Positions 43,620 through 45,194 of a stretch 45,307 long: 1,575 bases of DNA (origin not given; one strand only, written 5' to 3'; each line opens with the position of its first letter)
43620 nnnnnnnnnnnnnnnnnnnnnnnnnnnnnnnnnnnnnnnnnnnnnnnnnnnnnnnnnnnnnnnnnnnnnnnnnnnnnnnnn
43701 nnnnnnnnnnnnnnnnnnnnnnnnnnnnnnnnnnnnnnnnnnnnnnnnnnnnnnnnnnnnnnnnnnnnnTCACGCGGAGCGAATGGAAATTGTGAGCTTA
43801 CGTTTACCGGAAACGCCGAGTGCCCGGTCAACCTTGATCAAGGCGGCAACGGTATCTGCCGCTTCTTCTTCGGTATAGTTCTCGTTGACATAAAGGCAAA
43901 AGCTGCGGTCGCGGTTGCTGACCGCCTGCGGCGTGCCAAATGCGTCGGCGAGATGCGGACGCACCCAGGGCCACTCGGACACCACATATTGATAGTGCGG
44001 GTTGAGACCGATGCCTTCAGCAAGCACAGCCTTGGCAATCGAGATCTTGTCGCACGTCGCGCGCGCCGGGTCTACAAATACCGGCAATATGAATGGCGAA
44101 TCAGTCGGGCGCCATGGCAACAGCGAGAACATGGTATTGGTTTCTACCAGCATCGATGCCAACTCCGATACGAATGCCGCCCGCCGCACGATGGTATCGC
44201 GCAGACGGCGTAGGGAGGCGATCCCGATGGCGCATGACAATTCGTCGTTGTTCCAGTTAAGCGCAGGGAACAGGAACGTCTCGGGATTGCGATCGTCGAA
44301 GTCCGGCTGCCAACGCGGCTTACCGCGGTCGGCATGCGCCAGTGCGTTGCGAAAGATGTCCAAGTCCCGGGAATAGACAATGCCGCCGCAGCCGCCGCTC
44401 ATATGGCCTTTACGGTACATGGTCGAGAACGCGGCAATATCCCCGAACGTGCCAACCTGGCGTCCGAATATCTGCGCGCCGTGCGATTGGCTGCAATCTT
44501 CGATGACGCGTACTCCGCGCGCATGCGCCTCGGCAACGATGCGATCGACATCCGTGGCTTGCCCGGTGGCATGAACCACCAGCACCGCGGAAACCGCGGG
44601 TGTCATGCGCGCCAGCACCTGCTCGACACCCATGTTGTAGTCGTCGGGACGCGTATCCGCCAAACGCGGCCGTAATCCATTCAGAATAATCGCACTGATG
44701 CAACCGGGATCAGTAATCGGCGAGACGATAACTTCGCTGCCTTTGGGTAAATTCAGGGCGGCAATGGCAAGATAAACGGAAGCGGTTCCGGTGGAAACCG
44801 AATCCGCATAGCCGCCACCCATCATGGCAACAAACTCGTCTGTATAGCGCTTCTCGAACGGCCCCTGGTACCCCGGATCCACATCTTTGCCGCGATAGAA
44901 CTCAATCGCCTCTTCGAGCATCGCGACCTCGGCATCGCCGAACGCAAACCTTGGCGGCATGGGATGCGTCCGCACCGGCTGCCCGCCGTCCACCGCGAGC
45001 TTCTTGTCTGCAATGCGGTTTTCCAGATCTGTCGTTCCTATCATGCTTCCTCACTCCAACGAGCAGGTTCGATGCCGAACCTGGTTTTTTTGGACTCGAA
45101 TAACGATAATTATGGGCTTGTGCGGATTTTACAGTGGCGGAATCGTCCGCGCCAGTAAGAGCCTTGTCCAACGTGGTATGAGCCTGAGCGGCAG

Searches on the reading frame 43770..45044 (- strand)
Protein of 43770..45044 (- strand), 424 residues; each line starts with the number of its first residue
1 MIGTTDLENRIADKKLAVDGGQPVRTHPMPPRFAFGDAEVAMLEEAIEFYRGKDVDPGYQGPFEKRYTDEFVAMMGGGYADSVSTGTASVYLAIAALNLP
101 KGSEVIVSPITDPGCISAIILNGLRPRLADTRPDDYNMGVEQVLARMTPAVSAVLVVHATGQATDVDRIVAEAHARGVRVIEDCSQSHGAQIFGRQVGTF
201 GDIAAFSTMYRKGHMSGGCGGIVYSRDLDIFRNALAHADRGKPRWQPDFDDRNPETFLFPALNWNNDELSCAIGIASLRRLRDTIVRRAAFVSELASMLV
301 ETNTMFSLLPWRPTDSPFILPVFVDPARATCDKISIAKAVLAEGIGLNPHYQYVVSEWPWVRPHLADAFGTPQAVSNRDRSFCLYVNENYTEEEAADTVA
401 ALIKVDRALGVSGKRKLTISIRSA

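Call 48: search_protein_families(library=pfam, proteins=[window:43770-45044:-], max_evalue=0.0001)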
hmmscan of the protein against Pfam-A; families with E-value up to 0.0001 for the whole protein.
window:43770-45044:- (424 aa): 1 family
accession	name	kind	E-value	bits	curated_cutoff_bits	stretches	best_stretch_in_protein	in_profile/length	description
PF01041.23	DegT_DnrJ_EryC1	-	1e-48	166.9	19.8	1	60-402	22-359/360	DegT/DnrJ/EryC1/StrS aminotransferase family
